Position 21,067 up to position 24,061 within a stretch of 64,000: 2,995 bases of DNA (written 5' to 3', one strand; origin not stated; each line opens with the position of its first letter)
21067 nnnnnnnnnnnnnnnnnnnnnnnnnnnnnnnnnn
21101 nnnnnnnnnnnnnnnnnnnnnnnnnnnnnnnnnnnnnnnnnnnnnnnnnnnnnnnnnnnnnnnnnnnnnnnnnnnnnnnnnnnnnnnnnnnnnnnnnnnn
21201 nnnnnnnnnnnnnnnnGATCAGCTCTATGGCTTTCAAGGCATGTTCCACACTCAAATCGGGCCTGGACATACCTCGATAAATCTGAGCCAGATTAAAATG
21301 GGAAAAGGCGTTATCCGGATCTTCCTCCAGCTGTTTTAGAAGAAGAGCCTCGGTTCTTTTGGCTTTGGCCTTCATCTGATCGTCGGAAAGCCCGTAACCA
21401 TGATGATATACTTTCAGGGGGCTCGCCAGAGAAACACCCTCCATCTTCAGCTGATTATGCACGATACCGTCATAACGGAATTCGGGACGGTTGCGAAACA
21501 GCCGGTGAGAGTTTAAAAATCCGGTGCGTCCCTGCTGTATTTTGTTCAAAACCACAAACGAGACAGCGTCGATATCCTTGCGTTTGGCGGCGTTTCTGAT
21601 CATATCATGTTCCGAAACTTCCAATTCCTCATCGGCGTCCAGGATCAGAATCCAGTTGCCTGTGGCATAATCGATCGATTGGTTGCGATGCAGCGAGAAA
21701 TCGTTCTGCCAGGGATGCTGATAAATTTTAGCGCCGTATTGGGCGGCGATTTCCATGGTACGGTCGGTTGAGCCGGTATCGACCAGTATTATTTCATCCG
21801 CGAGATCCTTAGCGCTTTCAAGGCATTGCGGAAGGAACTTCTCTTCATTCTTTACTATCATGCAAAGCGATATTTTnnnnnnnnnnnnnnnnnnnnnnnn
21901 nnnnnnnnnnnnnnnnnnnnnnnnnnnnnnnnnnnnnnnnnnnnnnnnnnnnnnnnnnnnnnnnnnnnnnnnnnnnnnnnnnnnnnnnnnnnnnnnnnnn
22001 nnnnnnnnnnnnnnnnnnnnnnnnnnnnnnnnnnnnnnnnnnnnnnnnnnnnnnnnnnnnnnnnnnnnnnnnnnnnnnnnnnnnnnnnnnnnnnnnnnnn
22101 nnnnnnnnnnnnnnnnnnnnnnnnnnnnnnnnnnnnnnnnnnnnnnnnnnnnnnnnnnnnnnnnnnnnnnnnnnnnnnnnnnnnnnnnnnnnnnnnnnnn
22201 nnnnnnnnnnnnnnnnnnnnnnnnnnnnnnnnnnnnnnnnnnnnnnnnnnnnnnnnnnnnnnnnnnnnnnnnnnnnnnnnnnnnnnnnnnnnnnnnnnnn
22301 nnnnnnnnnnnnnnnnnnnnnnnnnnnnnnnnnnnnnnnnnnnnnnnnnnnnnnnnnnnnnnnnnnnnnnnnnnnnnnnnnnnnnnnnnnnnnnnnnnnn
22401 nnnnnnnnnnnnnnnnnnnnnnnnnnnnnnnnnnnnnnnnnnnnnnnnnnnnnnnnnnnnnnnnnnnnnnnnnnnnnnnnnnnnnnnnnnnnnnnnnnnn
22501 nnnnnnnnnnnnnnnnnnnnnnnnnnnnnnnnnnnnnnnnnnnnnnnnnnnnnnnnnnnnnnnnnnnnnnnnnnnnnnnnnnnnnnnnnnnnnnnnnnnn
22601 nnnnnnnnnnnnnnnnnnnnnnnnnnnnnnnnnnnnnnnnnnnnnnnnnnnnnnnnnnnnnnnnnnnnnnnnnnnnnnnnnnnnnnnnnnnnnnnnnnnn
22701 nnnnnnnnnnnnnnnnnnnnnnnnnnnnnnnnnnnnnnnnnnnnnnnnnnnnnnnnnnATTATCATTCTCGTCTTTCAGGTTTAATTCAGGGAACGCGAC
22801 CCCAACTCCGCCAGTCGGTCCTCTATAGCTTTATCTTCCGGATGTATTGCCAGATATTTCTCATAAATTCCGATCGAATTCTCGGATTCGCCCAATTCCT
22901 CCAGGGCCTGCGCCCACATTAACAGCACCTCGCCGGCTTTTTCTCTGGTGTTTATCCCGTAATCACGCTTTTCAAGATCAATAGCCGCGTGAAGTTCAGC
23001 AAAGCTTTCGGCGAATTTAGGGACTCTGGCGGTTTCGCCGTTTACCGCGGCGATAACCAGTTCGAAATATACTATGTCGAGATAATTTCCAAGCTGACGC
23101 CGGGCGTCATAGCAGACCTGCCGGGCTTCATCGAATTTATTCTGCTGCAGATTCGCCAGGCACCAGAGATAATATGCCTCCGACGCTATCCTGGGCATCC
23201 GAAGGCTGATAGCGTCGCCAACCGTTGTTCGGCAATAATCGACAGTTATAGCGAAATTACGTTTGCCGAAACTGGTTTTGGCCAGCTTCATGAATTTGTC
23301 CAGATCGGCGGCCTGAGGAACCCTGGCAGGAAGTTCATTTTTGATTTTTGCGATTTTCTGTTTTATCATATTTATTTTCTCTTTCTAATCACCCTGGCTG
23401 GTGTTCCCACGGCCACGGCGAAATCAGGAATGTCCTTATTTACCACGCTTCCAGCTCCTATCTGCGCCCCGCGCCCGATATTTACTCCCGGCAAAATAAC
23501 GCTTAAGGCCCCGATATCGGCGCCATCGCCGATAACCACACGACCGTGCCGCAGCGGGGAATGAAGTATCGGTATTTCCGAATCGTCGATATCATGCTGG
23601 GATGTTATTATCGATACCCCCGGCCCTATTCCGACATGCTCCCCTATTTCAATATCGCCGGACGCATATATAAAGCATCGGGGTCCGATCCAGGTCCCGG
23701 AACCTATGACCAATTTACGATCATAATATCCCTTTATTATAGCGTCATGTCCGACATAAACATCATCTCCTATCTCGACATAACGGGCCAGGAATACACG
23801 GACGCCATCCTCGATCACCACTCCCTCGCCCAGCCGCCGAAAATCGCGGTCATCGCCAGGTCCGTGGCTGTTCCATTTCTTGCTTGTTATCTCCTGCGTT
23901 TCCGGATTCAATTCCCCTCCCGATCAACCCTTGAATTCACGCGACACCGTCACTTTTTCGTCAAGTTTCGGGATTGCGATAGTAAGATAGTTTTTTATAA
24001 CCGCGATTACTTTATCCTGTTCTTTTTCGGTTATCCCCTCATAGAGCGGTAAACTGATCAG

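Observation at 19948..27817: ~8 kb putative flagellin glycosylation island inserted between fliC and fliW-flgL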

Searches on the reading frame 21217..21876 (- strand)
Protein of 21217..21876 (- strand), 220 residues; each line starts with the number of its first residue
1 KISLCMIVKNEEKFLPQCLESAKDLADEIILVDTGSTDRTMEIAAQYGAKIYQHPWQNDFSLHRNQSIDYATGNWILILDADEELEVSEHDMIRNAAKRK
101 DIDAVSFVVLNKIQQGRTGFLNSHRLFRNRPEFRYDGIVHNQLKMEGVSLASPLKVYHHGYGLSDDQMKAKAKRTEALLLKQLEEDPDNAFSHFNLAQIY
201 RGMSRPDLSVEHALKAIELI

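Call 48: find_homologous_proteins(query=window:21217-21876:-, max_evalue=1e-10)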
Query seq(220 aa) (220 aa): 2012 proteins with E <= 1e-10 among 2381 candidates; the best 120 are listed.
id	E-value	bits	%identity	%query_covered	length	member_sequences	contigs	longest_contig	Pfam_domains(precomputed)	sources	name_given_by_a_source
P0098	1.4e-63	232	53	92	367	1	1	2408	PF14559.13,PF13181.13,PF00535.33,PF13374.13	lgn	-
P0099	1.1e-59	220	52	93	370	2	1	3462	PF00535.33,PF07719.24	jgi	-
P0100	1.4e-59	219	52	94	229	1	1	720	PF00535.33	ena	-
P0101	1.5e-59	219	48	100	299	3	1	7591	PF10111.15,PF00535.33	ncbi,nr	ncbi:MAG: glycosyltransferase family 2 protein, partial [Candidatus Scalindua sp.]|nr:glycosyltransf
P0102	2.3e-59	219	49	100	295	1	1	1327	PF00535.33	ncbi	-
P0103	1.2e-57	213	50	93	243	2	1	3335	PF00535.33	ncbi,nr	ncbi:MAG: glycosyltransferase family 2 protein, partial [Thermodesulfobacteriota bacterium]|nr:glyco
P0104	9.0e-57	210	50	93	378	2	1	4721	PF00535.33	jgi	jgi:glycosyltransferase involved in cell wall biosynthesis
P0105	2.8e-56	208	49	97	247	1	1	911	PF00535.33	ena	-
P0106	3.0e-56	208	47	100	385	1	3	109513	PF14559.13,PF13424.13,PF13428.13,PF04733.21,PF00535.33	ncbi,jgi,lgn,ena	-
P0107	1.8e-55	206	51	93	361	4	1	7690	PF00535.33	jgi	-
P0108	7.8e-55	204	50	93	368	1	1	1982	PF00535.33,PF07719.24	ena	-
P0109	1.0e-54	203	48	100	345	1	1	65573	PF00535.33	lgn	-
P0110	2.3e-54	202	49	95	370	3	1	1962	PF00535.33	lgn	-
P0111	3.9e-54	201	47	98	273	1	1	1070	PF00535.33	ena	-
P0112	9.1e-54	200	45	99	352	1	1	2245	PF00535.33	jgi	jgi:glycosyltransferase involved in cell wall biosynthesis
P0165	4.0e-44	169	43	100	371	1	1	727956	PF00535.33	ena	-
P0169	1.5e-43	167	42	98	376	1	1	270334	PF10111.15,PF00515.35,PF13181.13,PF00535.33,PF07719.24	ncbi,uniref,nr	ncbi:glycosyltransferase [Paenibacillus sp. P96]|uniref:Glycosyltransferase n=1 Tax=Paenibacillus ze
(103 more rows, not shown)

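Call 49: find_encoding_contigs(protein=P0106, flank=8000, max_places=1)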
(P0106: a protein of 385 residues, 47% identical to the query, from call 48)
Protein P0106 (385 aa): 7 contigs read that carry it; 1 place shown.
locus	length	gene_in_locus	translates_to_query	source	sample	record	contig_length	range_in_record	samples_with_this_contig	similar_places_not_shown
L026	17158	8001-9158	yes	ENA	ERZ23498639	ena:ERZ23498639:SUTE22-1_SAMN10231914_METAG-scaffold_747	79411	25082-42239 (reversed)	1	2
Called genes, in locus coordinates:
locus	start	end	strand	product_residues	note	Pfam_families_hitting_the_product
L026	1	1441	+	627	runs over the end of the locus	PF13522:GATase_6, PF13537:GATase_7, PF00733:Asn_synthase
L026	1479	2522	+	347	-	PF25087:GMPPB_C (faint), PF00132:Hexapep (faint)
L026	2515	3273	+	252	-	PF13489:Methyltransf_23, PF13847:Methyltransf_31, PF08241:Methyltransf_11, PF08242:Methyltransf_12, PF13649:Methyltransf_25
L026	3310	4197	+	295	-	PF01370:Epimerase, PF04321:RmlD_sub_bind, PF16363:GDP_Man_Dehyd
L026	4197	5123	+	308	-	PF01370:Epimerase, PF04321:RmlD_sub_bind (weak), PF07993:NAD_binding_4 (faint), PF16363:GDP_Man_Dehyd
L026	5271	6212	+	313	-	PF04613:LpxD (weak), PF25087:GMPPB_C (faint), PF00132:Hexapep, PF25084:LbH_EIF2B (weak)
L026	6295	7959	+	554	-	PF00535:Glycos_transf_2, PF13432:TPR_16 (faint), PF14559:TPR_19 (faint), PF07719:TPR_2 (faint), PF13181:TPR_8 (faint), PF00515:TPR_1 (faint)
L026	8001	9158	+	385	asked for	PF00535:Glycos_transf_2, PF04733:Coatomer_E (faint), PF13424:TPR_12 (faint), PF13428:TPR_14 (faint), PF14559:TPR_19 (faint)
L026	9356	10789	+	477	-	PF00669:Flagellin_N, PF00700:Flagellin_C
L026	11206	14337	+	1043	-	PF02465:FliD_N, PF07196:Flagellin_IN (weak), PF07195:FliD_C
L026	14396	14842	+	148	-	PF02561:FliS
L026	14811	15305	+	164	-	PF05130:FlgN (faint)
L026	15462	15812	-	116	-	PF03646:FlaG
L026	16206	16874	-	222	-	PF07238:PilZ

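Call 50: find_encoding_contigs(protein=P0169, flank=8000, max_places=1)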
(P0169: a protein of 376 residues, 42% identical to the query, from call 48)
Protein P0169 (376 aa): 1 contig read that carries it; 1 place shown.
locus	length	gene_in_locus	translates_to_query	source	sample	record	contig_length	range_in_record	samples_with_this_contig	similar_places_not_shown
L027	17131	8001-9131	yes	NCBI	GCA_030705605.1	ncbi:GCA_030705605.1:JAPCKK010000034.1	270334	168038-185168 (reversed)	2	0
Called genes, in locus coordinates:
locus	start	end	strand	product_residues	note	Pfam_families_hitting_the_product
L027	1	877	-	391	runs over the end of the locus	PF21254:AGA-YXIM_GBD, PF00657:Lipase_GDSL, PF13472:Lipase_GDSL_2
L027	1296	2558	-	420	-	PF00082:Peptidase_S8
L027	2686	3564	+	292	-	PF00483:NTP_transferase, PF12804:NTP_transf_3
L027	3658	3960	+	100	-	-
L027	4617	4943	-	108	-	PF26595:A_ENA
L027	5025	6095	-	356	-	-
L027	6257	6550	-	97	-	-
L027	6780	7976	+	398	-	PF00535:Glycos_transf_2, PF10111:Glyco_tranf_2_2, PF13641:Glyco_tranf_2_3, PF13712:Glyco_tranf_2_5, PF00535:Glycos_transf_2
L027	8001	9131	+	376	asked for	PF00535:Glycos_transf_2, PF10111:Glyco_tranf_2_2 (weak), PF07719:TPR_2 (faint), PF13181:TPR_8 (faint), PF00515:TPR_1 (weak)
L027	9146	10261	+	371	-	PF00535:Glycos_transf_2, PF10111:Glyco_tranf_2_2 (faint), PF00515:TPR_1 (faint), PF07719:TPR_2 (faint), PF13176:TPR_7 (faint), PF13181:TPR_8 (faint), PF13414:TPR_11 (faint), PF13424:TPR_12 (faint)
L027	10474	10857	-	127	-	PF26595:A_ENA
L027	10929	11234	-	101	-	PF26595:A_ENA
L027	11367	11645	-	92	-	PF26595:A_ENA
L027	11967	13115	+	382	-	-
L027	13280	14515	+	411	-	PF00535:Glycos_transf_2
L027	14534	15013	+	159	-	PF26595:A_ENA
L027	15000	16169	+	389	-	-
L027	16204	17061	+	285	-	PF06056:Terminase_5, PF13384:HTH_23, PF13518:HTH_28, PF13551:HTH_29, PF13565:HTH_32 (weak), PF13592:HTH_33 (weak), PF13358:DDE_3 (weak)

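Call 51: find_encoding_contigs(protein=P0165, flank=8000, max_places=1)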
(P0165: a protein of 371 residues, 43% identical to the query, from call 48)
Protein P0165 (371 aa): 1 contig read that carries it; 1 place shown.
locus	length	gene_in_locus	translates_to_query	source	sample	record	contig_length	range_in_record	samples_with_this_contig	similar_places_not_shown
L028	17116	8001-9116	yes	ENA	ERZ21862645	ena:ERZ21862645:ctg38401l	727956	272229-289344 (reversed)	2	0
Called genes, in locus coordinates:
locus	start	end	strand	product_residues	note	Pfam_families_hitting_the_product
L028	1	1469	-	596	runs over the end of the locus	PF13432:TPR_16 (weak), PF14559:TPR_19 (faint), PF04055:Radical_SAM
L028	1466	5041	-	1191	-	PF13428:TPR_14 (faint), PF00515:TPR_1 (faint), PF07719:TPR_2 (faint), PF13181:TPR_8 (faint), PF13414:TPR_11, PF13432:TPR_16 (weak), PF14559:TPR_19 (weak), PF13432:TPR_16 (weak), +1 more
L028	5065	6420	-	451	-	PF03446:NAD_binding_2 (faint), PF03721:UDPG_MGDP_dh_N, PF00984:UDPG_MGDP_dh, PF03720:UDPG_MGDP_dh_C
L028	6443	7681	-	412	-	PF04055:Radical_SAM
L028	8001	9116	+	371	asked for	PF00535:Glycos_transf_2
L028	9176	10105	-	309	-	PF08902:DUF1848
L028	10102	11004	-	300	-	PF01739:CheR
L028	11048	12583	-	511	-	PF00890:FAD_binding_2, PF02910:Succ_DH_flav_C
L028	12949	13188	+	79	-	PF05593:RHS_repeat (weak)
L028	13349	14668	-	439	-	-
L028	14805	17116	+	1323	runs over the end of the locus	PF05593:RHS_repeat, PF25023:TEN_YD-shell, PF05593:RHS_repeat, PF25023:TEN_YD-shell (weak), PF05593:RHS_repeat (weak), PF25023:TEN_YD-shell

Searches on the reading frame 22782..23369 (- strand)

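Call 3: search_protein_families(library=pfam, proteins=[window:22782-23369:-], max_evalue=0.01)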
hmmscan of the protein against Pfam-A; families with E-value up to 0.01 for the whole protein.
window:22782-23369:- (195 aa): 4 families
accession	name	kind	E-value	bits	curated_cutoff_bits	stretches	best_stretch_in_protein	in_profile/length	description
PF13428.12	TPR_14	-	4.6e-08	33.4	23.5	1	147-189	2-44/44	Tetratricopeptide repeat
PF13174.12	TPR_6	-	0.00012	22.9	26.3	1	147-178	1-32/33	Tetratricopeptide repeat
PF07719.23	TPR_2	-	0.00041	20.7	27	0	64-84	2-22/34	Tetratricopeptide repeat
PF13432.12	TPR_16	-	0.0031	18.4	32.7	0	62-91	30-59/65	Tetratricopeptide repeat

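Call 5: search_protein_families(library=ncbifam, proteins=[window:22782-23369:-], max_evalue=0.001)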
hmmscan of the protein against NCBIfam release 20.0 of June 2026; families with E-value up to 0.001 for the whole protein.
window:22782-23369:- (195 aa): 0 families

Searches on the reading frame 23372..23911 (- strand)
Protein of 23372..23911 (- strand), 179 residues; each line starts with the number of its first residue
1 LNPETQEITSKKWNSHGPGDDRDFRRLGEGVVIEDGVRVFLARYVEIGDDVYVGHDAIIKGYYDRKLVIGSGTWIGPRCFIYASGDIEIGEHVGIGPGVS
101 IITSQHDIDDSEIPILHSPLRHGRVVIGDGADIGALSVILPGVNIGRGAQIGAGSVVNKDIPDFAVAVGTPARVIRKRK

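Call 3: search_protein_families(library=pfam, proteins=[window:23372-23911:-], max_evalue=0.01)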
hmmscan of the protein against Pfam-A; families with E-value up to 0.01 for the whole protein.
window:23372-23911:- (179 aa): 3 families
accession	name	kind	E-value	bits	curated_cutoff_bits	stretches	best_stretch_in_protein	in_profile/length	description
PF00132.30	Hexapep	-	2.5e-15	55.9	27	2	125-159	2-36/36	Bacterial transferase hexapeptide (six repeats)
PF14602.12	Hexapep_2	-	1.7e-07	31.3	27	1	125-158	2-33/34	Hexapeptide repeat of succinyl-transferase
PF25084.1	LbH_EIF2B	-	4e-06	27.2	54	1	65-154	20-102/105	EIF2B subunit epsilon LbH domain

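Call 5: search_protein_families(library=ncbifam, proteins=[window:23372-23911:-], max_evalue=0.001)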
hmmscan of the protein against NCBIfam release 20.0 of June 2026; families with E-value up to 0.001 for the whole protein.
window:23372-23911:- (179 aa): 47 families (the best 25 are shown)
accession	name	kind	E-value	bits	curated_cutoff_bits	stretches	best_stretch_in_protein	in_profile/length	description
NF007797.0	PRK10502.1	subfamily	1.7e-26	93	192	1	63-178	69-179/183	WcaF family extracellular polysaccharide biosynthesis acetyltransferase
TIGR03570.1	NeuD_NnaD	subfamily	3.9e-20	72.3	160.8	1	64-173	97-202/202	NeuD/PglB/VioB family sugar acetyltransferase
NF038307.1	EPS_acetyl_HpsU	equivalog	1.1e-19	70.7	305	1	63-177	68-177/178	hormogonium polysaccharide biosynthesis acetyltransferase HpsU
NF007240.0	PRK09677.1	equivalog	7.5e-18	64.7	243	1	62-178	61-184/192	putative lipopolysaccharide biosynthesis O-acetyl transferase WbbJ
TIGR04008.1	WcaF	equivalog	1.6e-17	64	326.3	1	60-178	65-178/180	colanic acid biosynthesis acetyltransferase WcaF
NF007499.0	PRK10092.1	equivalog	3.2e-16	59.7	314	1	63-177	70-182/183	maltose O-acetyltransferase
NF041874.1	EPS_EpsC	equivalog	4.5e-16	59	150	1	125-178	114-167/168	serine O-acetyltransferase EpsC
TIGR03308.1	phn_thr-fam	hypoth_equivalog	7.7e-16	58.5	201.65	1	121-178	105-162/204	phosphonate metabolim protein, transferase hexapeptide repeat family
NF058585.1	HptprglPActTf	PfamEq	7.6e-15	54.9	300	1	118-178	100-160/172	heptaprenylglyceryl phosphate O-acetyltransferase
NF007076.0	PRK09527.1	equivalog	3.7e-13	49.3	347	1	45-177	56-184/203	galactoside O-acetyltransferase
TIGR01173.1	glmU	equivalog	8.2e-13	48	366.85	2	85-173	365-440/452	bifunctional UDP-N-acetylglucosamine diphosphorylase/glucosamine-1-phosphate N-acetyltransferase GlmU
NF000490.1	chloram_CatB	equivalog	1e-12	47.8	350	1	121-178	107-164/210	type B chloramphenicol O-acetyltransferase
NF050158.1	CarbAnhydGPos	equivalog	2.3e-12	46.9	250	1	47-177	12-142/172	gamma carbonic anhydrase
TIGR04016.1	WcaB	equivalog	6.6e-12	45.2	194.65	1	126-174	94-142/146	colanic acid biosynthesis acetyltransferase WcaB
TIGR03532.1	DapD_Ac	equivalog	8.1e-12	45.2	231.75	1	119-177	155-213/231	2,3,4,5-tetrahydropyridine-2,6-dicarboxylate N-acetyltransferase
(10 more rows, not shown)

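Call 23: search_solved_structures(query=window:23372-23911:-, max_evalue=1e-8)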
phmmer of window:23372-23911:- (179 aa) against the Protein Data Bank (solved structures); distinct sequences matched with E-value up to 1e-8: 32.
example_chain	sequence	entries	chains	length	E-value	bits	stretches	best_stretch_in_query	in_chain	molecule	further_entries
3ftt_A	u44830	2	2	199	2.6e-17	66.6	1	65-177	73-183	Putative acetyltransferase SACOL2570 | Galactoside O-acetyltransferase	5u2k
4dcl_A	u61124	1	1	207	2.6e-17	66.5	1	65-177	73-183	Putative acetyltransferase SACOL2570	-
4egg_A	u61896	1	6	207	2.6e-17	66.5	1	65-177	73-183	Putative acetyltransferase SACOL2570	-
3v4e_A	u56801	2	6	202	2.7e-17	66.5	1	65-177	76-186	Galactoside O-acetyltransferase | Putative acetyltransferase SACOL2570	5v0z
3srt_A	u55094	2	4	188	2.8e-17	66.4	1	59-177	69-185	Maltose O-acetyltransferase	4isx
2ic7_A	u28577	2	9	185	1.6e-15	60.7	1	84-176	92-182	Maltose transacetylase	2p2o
3mqg_A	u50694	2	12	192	7.7e-15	58.5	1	125-175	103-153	Lipopolysaccharides biosynthesis acetyltransferase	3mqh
6ag8_C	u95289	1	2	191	7.1e-14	55.3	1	63-177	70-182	Maltose O-acetyltransferase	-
1ocx_A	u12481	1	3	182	7.3e-14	55.3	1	63-177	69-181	MALTOSE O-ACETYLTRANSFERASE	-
4mzu_A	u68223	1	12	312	1.1e-13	54.7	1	118-174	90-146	WxcM-like protein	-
3hjj_A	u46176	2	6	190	1.9e-13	53.9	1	63-176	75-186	Maltose O-acetyltransferase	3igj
3ect_A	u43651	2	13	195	8.2e-13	51.9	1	63-178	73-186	Hexapeptide-repeat containing-acetyltransferase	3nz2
1kqa_A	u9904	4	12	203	5.9e-12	49.1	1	47-177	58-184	GALACTOSIDE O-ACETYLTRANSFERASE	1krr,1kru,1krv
3r8y_A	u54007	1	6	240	2.2e-11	47.2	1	124-177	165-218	2,3,4,5-tetrahydropyridine-2,6-dicarboxylate N-acetyltransferase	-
3fs8_A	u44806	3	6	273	5.4e-11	45.9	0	131-175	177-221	QdtC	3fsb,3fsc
8vr6_A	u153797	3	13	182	1.8e-09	41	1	61-175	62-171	Acetyltransferase, putative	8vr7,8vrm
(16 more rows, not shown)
